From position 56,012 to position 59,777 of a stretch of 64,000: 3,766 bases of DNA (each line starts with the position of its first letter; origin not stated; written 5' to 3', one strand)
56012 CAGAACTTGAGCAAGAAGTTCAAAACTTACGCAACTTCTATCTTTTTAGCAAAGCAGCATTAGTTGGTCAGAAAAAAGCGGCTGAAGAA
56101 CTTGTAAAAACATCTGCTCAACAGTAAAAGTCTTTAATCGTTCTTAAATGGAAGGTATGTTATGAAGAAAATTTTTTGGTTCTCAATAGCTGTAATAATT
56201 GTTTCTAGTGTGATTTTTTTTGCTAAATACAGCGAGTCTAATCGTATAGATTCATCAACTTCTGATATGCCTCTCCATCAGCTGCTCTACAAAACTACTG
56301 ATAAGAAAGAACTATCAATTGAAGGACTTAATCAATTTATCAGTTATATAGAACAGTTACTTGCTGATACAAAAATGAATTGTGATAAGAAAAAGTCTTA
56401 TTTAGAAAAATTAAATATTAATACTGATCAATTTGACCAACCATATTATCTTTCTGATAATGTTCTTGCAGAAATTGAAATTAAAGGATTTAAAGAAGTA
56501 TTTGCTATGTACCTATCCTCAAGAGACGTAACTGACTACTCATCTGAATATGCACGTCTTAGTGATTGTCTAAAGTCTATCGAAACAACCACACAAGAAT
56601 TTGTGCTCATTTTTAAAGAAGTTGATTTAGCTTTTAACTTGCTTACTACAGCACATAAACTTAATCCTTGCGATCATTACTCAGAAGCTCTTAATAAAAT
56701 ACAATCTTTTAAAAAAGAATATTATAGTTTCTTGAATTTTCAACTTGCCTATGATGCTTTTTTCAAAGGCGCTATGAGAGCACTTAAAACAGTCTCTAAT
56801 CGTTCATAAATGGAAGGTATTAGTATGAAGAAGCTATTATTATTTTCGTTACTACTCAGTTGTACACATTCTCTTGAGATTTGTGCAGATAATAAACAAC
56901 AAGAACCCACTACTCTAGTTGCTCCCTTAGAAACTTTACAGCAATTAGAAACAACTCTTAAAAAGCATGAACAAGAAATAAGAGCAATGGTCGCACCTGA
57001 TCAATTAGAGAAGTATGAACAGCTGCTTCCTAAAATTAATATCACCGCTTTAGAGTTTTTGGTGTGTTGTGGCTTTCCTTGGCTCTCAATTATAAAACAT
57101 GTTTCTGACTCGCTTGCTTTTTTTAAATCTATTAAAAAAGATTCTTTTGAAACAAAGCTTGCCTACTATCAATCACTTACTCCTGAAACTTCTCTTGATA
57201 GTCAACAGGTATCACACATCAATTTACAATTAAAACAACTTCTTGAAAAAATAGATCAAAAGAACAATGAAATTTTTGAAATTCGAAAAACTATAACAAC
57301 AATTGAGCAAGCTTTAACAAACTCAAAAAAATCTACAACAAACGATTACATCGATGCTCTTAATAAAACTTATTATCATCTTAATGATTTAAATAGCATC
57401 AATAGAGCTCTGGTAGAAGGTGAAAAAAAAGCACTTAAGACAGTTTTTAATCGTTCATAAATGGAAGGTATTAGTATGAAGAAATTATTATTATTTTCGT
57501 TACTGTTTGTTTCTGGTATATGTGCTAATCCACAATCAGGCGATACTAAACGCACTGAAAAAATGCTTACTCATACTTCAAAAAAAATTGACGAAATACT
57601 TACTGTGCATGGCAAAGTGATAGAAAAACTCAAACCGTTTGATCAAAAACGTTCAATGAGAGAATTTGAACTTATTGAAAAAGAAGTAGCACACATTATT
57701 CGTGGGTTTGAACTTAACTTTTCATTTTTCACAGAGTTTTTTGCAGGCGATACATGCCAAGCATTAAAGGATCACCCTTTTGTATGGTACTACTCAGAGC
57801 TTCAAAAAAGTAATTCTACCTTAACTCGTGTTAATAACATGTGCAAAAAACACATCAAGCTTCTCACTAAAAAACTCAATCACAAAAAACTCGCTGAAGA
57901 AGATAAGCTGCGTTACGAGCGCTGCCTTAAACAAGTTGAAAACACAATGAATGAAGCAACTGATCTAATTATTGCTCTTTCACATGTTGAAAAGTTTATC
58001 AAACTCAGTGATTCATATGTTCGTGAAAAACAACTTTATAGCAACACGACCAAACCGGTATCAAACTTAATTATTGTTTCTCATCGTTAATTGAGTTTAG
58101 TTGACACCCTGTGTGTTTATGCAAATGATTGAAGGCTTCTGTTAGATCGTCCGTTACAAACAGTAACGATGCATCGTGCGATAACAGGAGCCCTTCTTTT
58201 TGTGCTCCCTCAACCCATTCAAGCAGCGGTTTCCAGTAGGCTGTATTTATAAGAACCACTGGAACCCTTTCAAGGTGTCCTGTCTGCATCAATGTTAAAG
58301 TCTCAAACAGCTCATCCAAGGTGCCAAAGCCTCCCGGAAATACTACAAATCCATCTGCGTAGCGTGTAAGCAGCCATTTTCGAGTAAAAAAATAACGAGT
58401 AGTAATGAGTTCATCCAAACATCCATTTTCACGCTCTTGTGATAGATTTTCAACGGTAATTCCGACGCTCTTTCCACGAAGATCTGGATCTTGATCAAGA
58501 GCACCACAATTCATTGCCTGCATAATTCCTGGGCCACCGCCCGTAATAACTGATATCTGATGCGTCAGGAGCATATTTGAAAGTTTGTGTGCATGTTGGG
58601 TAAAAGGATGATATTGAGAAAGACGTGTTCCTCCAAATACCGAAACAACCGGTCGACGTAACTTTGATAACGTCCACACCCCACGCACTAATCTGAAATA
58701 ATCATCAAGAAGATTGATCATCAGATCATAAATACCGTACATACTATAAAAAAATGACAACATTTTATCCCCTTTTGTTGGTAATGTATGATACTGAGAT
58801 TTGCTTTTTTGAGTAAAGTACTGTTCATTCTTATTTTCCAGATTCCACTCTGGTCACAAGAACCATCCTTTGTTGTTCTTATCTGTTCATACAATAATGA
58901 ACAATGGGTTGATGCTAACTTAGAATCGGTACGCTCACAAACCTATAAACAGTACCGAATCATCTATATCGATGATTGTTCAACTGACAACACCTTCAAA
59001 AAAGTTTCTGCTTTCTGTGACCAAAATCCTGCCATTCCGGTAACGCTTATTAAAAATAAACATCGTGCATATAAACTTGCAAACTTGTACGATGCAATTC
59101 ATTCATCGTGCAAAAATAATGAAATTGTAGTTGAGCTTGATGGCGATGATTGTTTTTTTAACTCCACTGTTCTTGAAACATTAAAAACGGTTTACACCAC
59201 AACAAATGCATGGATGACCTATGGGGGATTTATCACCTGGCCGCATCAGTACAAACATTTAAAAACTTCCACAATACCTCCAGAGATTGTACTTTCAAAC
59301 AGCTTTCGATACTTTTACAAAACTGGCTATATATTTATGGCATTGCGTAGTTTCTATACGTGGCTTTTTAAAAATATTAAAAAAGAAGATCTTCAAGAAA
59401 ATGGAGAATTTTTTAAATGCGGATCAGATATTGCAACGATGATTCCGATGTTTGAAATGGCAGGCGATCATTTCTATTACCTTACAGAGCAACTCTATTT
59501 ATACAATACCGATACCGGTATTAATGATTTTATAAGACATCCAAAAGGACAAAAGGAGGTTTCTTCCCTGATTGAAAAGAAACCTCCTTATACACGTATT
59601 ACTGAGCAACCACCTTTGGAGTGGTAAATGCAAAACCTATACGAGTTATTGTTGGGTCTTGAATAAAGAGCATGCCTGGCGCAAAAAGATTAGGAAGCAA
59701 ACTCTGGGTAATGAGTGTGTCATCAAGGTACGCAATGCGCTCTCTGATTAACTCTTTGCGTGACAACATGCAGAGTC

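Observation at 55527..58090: Four-gene tandem array of secreted helical proteins with near-identical 74-nt junctions but highly divergent bodies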

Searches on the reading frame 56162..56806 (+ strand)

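Call 8: search_protein_families(library=pfam, proteins=[window:56162-56806:+], max_evalue=0.1)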
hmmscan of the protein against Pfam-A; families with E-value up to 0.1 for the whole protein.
window:56162-56806:+ (215 aa): 1 family
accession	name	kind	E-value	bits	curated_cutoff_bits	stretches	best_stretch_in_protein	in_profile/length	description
PF25425.1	YfjL_N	-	0.057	14.2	27.8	0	1-54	1-54/97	YfjL-like, N-terminal domain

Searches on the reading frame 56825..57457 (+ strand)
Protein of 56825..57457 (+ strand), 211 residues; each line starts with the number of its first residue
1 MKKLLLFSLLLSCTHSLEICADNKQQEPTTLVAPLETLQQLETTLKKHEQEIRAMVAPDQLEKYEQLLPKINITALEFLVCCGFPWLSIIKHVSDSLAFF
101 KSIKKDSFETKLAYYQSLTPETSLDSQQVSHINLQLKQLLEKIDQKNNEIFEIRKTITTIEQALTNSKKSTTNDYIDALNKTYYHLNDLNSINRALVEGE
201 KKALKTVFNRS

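Call 8: search_protein_families(library=pfam, proteins=[window:56825-57457:+], max_evalue=0.1)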
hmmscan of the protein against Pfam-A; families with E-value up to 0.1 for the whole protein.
window:56825-57457:+ (211 aa): 4 families
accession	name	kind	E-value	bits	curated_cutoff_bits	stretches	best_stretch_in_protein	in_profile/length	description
PF13543.13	SAM_KSR1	-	0.028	14.9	22.5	0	30-59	26-55/75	SAM like domain present in kinase suppressor RAS 1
PF08535.16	KorB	-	0.048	14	22.3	0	24-57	34-67/89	KorB domain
PF20669.3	Exo70_N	-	0.084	13.6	23.9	0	148-193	14-51/83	Exocyst complex component Exo70 N-terminal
PF20531.3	DUF6746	-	0.092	13.1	27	0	115-170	29-85/124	Family of unknown function (DUF6746)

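Call 9: find_homologous_proteins(query=window:56825-57457:+, max_evalue=0.001)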
Query window:56825-57457:+ (211 aa): 1 proteins with E <= 0.001 among 433 candidates.
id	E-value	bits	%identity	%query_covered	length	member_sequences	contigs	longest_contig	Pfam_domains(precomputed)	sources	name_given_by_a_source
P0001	2.5e-119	414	93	100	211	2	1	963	-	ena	-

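Call 11: find_encoding_contigs(protein=window:56825-57457:+, flank=10000, max_places=10)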
Protein window:56825-57457:+ (211 aa): no gene with exactly this product is on record in the collection.

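Call 12: find_encoding_contigs(protein=P0001, flank=10000, max_places=10)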
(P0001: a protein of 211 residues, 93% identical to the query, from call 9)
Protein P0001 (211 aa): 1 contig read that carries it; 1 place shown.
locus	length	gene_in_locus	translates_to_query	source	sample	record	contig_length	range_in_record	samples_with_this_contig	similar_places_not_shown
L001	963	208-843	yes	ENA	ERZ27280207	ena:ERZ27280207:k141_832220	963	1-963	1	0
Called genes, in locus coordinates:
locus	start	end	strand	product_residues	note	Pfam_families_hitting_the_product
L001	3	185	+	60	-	?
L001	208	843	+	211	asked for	-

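Call 35: predict_structure(alignment_id=A3)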
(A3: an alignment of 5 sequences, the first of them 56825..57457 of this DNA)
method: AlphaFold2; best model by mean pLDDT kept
length: 211 residues; sequences in the alignment: 5
mean_pLDDT: 51.2   pTM: 0.38
mean pLDDT of the five models: 51.2, 41.3, 40.4, 39.1, 38.1
residues with pLDDT >= 90: 0; 70-90: 3; 50-70: 109; < 50: 99
segments of 3 or more residues with pLDDT < 50: 1-33, 55-103, 195-211
pLDDT, mean of each block of 10 residues (from residue 1): 36 32 33 54 63 50 39 44 38 43 56 66 61 64 63 63 62 63 60 49 41 33
secondary structure, 60 per line:
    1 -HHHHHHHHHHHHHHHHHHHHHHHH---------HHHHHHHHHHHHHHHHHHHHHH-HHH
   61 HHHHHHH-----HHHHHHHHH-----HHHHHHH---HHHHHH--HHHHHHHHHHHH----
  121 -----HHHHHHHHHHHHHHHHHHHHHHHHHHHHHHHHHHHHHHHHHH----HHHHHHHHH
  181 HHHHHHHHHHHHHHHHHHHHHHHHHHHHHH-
elements in order: H2-25 H35-56 H58-67 H73-81 H87-93 H97-102 H105-116 H126-167 H172-210

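Call 36: search_protein_representatives(alignment_id=A3)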
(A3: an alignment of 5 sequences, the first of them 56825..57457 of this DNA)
Query: 5 sequences, 215 profile positions. Proteins with E-value up to 0.001 (for the whole library): 4; up to 1e-10: 4; up to 1e-30: 3. The best 4 are listed.
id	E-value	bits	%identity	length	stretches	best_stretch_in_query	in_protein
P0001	8.2e-94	329.9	-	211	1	1-215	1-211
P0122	1.3e-70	254.1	-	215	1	1-215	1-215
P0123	5.4e-59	216.1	-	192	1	1-215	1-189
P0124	1.8e-18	83.6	-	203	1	1-206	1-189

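Call 38: find_encoding_contigs(protein=P0124, flank=10000, max_places=6)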
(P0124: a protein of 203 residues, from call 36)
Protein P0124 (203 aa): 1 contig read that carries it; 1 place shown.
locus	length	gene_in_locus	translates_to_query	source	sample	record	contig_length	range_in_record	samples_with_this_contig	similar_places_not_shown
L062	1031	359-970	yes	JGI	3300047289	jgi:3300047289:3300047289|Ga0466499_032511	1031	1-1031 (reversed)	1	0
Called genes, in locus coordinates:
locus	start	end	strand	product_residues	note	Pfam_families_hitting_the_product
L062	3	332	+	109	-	?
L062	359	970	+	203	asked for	-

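Call 39: find_encoding_contigs(protein=P0123, flank=10000, max_places=6)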
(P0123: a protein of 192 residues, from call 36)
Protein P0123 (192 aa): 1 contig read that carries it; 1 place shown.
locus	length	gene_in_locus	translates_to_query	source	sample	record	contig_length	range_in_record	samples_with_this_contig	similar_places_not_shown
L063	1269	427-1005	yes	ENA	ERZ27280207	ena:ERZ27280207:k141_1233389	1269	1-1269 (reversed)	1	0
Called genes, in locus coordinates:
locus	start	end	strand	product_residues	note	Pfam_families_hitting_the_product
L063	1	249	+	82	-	?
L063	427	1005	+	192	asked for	-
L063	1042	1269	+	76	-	?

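Call 44: find_encoding_contigs(protein=P0125, flank=10000, max_places=4)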
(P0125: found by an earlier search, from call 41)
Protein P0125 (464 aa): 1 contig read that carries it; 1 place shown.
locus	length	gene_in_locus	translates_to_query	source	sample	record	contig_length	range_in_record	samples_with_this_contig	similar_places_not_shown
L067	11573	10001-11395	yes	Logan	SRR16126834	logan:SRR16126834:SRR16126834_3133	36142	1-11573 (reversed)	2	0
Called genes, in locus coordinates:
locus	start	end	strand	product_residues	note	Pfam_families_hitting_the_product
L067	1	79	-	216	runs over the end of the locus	-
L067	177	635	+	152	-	-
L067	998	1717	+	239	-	PF03793:PASTA (weak)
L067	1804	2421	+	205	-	-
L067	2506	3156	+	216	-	-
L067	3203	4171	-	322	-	PF01210:NAD_Gly3P_dh_N, PF02737:3HCDH_N (faint), PF03807:F420_oxidored, PF07479:NAD_Gly3P_dh_C, PF20618:GPD_NAD_C_bact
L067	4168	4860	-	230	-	PF01255:Prenyltransf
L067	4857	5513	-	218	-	-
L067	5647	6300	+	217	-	PF00702:Hydrolase, PF13419:HAD_2, PF13242:Hydrolase_like (weak)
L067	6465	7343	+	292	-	PF00702:Hydrolase (weak)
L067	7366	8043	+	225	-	-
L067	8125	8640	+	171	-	-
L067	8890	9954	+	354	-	-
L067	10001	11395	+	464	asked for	PF00474:SSF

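Call 67: find_encoding_contigs(protein=P0122, flank=10000, max_places=6)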
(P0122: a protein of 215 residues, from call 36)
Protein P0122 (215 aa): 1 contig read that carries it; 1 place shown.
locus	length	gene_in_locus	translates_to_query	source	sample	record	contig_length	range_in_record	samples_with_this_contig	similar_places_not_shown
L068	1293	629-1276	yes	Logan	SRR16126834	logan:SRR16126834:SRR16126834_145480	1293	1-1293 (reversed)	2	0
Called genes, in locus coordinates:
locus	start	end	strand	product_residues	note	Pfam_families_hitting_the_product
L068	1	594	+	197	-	?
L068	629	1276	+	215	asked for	-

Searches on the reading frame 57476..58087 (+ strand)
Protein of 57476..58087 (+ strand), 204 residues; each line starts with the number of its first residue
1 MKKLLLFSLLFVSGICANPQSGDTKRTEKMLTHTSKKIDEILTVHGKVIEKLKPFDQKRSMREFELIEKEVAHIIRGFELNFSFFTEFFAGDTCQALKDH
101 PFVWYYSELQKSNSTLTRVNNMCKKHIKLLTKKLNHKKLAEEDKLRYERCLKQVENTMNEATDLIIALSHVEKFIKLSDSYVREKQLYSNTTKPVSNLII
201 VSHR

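Call 8: search_protein_families(library=pfam, proteins=[window:57476-58087:+], max_evalue=0.1)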
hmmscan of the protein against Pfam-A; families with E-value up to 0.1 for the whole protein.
window:57476-58087:+ (204 aa): 1 family
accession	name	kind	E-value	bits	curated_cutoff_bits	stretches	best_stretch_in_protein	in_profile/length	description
PF10593.14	Z1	-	0.071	13.1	25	0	10-149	8-122/228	Z1 domain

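Call 41: list_cluster_members(proteins=[P0002, P0122, P0001, P0123, P0124, window:57476-58087:+, window:56825-57457:+, window:55549-56124:+])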
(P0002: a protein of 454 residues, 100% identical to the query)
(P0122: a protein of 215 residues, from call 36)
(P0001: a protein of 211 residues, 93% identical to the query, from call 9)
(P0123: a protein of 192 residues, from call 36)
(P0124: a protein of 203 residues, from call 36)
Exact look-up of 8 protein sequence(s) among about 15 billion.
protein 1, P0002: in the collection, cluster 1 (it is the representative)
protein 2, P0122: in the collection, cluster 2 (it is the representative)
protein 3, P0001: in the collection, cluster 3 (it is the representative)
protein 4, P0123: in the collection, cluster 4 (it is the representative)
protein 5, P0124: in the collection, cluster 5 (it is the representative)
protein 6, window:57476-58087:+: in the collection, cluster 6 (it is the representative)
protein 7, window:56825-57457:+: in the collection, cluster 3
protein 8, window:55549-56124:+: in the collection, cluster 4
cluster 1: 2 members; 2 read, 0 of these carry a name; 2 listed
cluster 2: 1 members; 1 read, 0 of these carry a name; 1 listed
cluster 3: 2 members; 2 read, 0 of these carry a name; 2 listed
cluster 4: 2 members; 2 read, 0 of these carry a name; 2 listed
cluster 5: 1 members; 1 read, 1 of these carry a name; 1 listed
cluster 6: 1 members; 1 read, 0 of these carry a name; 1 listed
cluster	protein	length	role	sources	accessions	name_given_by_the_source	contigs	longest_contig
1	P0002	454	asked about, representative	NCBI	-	-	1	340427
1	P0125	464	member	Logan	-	-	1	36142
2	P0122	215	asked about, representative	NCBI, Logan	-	-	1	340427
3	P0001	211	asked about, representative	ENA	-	-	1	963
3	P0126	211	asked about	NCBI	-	-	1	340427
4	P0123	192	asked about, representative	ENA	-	-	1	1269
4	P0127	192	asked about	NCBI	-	-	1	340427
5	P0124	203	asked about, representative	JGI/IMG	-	hypothetical protein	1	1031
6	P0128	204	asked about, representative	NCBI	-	-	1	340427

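Call 57: search_solved_structures(query=A5, max_evalue=1)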
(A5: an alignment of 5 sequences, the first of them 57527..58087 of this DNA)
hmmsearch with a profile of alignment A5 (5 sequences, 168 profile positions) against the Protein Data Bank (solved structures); distinct sequences matched with E-value up to 1: 15.
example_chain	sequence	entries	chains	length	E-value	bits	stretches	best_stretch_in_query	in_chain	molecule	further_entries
2fic_A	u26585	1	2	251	0.0086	19.1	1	73-139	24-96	Myc box-dependent-interacting protein 1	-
3hgf_A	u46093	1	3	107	0.017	18.2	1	75-135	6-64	Rhoptry protein fragment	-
5apt_A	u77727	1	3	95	0.022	17.8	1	65-125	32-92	GENERAL CONTROL PROTEIN GCN4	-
5apu_A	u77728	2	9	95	0.067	16.2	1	65-125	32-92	GENERAL CONTROL PROTEIN GCN4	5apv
6r84_A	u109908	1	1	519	0.076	16.1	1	81-149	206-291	ABC transporter ATP-binding protein ARB1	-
5apx_A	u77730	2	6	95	0.18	14.8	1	65-125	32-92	GENERAL CONTROL PROTEIN GCN4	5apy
5apq_A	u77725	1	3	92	0.34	14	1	65-125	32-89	GENERAL CONTROL PROTEIN GCN4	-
8g0p_A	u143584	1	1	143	0.43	13.6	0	73-124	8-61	Kinetochore protein NDC80 homolog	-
6r17_A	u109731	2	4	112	0.44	13.6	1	68-130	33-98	Synaptonemal complex central element protein 2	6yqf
4d7i_A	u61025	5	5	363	0.66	13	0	106-147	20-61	NITRIC OXIDE SYNTHASE OXYGENASE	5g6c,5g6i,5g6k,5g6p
4ugv_A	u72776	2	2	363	0.66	13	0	106-147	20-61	NITRIC OXIDE SYNTHASE OXYGENASE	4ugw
11yv_A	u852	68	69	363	0.66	13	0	106-147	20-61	Nitric oxide synthase oxygenase | NITRIC OXIDE SYNTHASE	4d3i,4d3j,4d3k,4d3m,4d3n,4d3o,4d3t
4d3v_A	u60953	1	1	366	0.66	13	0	106-147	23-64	NITRIC OXIDE SYNTHASE OXYGENASE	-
4d3u_A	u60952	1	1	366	0.66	13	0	106-147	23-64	NITRIC OXIDE SYNTHASE OXYGENASE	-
9nze_A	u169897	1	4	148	0.87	12.6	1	67-141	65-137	De novo designed protein, EPIC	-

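Call 74: predict_structure(alignment_id=A6)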
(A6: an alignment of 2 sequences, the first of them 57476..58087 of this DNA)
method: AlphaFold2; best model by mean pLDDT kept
length: 204 residues; sequences in the alignment: 2
mean_pLDDT: 52.9   pTM: 0.42
mean pLDDT of the five models: 52.9, 50.6, 50.0, 45.5, 45.3
residues with pLDDT >= 90: 0; 70-90: 2; 50-70: 144; < 50: 58
segments of 3 or more residues with pLDDT < 50: 1-22, 91-95, 177-204
pLDDT, mean of each block of 10 residues (from residue 1): 30 41 53 62 66 59 65 61 53 48 57 58 59 58 65 61 54 49 41 31 26
secondary structure, 60 per line:
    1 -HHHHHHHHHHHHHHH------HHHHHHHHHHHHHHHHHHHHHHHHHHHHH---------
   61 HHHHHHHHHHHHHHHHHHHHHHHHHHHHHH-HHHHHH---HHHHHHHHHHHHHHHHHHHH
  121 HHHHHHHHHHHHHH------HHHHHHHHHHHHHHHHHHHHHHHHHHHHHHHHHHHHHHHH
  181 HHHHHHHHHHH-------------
elements in order: H2-16 H23-51 H61-90 H92-97 H101-134 H141-191

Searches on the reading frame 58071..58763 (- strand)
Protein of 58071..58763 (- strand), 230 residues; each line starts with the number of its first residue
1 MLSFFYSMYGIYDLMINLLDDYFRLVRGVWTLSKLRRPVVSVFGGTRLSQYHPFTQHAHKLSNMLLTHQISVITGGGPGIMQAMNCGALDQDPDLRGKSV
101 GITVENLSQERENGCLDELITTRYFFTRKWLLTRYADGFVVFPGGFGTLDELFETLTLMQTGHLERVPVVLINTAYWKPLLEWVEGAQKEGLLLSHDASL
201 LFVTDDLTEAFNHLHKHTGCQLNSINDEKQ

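Call 8: search_protein_families(library=pfam, proteins=[window:58071-58763:-], max_evalue=0.1)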
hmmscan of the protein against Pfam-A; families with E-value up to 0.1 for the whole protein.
window:58071-58763:- (230 aa): 2 families
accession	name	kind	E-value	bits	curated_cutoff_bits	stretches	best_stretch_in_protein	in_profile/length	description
PF03641.19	Lysine_decarbox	-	1.4e-31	109.8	27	1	81-213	1-130/131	Possible lysine decarboxylase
PF18306.6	LDcluster4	-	3.7e-13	49.8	26.3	1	39-156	3-114/151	SLOG cluster4 family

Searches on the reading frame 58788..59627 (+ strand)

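Call 66: search_protein_families(library=pfam, proteins=[window:58788-59627:+], max_evalue=0.001)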
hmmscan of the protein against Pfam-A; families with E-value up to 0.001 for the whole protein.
window:58788-59627:+ (279 aa): 3 families
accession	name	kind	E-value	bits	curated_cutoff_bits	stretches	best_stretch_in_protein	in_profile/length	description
PF00535.33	Glycos_transf_2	-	2.5e-15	57.3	23.3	1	30-157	2-127/168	Glycosyl transferase family 2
PF10111.15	Glyco_tranf_2_2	-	1.4e-07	31.7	27.3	1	30-137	2-107/276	Glycosyltransferase like family 2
PF13641.12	Glyco_tranf_2_3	-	1.3e-05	25.8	27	1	26-190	1-146/230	Glycosyltransferase like family 2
